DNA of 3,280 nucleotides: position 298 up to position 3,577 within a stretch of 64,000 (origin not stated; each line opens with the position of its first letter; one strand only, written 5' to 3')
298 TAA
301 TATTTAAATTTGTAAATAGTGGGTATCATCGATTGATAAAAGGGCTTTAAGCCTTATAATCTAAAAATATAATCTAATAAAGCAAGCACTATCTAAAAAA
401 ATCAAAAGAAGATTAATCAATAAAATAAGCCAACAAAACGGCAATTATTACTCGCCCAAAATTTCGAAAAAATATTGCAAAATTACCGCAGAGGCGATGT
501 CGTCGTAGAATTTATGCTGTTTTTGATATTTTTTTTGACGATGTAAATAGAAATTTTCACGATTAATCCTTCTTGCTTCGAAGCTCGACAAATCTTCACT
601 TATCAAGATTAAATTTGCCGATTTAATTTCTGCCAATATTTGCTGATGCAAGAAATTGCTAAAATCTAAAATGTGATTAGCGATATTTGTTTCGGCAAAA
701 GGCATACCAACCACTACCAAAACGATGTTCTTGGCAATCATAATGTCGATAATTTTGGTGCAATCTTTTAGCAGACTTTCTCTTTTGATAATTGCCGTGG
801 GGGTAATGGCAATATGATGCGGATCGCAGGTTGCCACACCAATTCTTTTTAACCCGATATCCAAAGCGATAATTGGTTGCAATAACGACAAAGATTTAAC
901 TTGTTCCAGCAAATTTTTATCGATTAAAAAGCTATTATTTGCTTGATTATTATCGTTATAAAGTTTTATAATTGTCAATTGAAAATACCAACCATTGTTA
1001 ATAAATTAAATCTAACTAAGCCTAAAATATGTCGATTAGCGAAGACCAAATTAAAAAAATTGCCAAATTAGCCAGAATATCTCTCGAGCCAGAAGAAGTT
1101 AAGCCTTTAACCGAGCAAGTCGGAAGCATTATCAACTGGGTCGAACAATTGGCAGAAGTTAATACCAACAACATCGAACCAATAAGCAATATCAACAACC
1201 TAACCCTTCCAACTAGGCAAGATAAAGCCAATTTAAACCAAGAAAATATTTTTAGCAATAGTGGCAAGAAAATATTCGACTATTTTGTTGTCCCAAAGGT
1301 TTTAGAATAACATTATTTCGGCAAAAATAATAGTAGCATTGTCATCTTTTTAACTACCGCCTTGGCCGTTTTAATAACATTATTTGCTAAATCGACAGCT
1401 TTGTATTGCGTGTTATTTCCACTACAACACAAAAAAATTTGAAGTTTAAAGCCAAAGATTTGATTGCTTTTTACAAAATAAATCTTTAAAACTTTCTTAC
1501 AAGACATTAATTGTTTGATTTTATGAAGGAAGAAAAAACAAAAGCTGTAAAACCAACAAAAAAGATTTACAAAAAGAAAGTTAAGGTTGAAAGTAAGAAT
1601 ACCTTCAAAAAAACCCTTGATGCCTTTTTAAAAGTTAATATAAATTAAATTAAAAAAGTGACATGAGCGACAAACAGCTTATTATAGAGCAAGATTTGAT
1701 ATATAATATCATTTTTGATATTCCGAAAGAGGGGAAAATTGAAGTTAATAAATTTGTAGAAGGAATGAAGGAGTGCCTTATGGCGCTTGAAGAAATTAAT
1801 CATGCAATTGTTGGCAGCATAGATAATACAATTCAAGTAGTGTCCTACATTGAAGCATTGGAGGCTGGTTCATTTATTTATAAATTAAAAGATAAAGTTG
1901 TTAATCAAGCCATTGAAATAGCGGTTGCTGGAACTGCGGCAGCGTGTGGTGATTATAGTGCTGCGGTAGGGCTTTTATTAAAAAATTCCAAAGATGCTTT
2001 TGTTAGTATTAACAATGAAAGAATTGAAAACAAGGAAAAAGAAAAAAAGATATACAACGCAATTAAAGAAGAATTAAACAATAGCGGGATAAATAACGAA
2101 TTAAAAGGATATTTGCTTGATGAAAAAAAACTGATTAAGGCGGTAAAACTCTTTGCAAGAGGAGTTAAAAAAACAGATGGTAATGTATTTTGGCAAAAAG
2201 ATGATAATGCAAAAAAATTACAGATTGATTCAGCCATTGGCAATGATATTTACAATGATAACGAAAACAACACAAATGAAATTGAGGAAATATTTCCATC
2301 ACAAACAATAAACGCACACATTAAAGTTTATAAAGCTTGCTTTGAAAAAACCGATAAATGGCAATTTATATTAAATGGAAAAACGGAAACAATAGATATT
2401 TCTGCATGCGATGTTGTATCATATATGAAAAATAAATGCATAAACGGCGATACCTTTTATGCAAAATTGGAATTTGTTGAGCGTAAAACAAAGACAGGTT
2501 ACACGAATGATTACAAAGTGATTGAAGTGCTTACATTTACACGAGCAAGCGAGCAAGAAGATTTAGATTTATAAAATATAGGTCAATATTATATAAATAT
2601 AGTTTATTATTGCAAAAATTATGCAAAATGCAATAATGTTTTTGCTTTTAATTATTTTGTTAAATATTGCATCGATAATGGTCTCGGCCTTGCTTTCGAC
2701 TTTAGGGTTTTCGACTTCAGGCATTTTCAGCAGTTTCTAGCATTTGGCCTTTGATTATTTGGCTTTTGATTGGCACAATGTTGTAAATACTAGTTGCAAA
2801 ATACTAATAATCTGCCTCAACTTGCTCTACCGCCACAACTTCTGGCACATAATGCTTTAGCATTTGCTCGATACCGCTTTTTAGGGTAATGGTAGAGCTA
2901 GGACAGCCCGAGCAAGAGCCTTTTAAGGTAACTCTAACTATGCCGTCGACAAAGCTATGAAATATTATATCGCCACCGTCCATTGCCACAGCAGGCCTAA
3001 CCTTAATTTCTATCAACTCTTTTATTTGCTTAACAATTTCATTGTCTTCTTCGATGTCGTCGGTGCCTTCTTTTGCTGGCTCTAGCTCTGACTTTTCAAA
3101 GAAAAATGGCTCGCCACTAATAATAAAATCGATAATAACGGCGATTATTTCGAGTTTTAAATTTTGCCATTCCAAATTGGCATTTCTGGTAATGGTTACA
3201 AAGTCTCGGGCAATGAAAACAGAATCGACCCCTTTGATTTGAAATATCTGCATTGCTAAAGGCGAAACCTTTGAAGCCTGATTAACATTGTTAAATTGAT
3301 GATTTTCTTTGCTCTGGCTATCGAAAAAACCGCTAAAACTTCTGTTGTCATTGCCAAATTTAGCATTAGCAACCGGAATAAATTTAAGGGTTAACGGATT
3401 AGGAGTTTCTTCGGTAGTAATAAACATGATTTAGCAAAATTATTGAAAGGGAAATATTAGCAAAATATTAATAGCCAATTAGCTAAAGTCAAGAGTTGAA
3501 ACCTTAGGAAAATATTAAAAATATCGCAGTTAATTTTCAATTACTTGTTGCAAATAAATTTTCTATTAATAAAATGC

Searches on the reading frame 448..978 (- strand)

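Call 17: search_protein_families(library=pfam, proteins=[window:448-978:-])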
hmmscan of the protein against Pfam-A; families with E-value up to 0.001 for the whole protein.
window:448-978:- (176 aa): 1 family
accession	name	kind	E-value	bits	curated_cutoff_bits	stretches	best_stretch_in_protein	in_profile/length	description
PF03652.20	RuvX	-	2.8e-21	76.7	29.2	1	36-172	3-133/134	Holliday junction resolvase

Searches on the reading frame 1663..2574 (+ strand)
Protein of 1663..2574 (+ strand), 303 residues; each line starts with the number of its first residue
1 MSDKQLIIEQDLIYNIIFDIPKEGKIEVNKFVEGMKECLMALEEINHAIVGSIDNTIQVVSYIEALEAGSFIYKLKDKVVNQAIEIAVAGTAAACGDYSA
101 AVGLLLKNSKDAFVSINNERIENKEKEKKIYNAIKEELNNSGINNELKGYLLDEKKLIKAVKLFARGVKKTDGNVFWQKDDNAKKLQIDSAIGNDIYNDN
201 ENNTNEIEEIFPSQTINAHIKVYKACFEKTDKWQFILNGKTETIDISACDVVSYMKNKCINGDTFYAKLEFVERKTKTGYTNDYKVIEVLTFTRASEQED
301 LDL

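Call 17: search_protein_families(library=pfam, proteins=[window:1663-2574:+])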
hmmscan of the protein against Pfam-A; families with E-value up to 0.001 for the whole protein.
window:1663-2574:+ (303 aa): 0 families

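Call 40: search_protein_families(library=ncbifam, proteins=[window:1663-2574:+], max_evalue=0.001)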
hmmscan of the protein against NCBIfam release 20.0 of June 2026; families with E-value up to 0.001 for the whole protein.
window:1663-2574:+ (303 aa): 1 family
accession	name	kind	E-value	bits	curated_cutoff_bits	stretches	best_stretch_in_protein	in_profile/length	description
NF053583.1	LAPAL_fam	equivalog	4.8e-11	42.6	60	1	38-291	23-289/292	LAPAL motif-containing putative phage structural protein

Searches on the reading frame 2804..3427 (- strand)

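Call 17: search_protein_families(library=pfam, proteins=[window:2804-3427:-])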
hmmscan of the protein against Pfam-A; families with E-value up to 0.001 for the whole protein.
window:2804-3427:- (207 aa): 2 families
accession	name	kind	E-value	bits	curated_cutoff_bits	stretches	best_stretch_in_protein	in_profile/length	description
PF01106.22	NifU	-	2e-27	95.6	27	1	135-201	1-67/67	NifU-like domain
PF08712.16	Nfu_N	-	4.3e-22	78.4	27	1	3-105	1-88/88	Scaffold protein Nfu/NifU N terminal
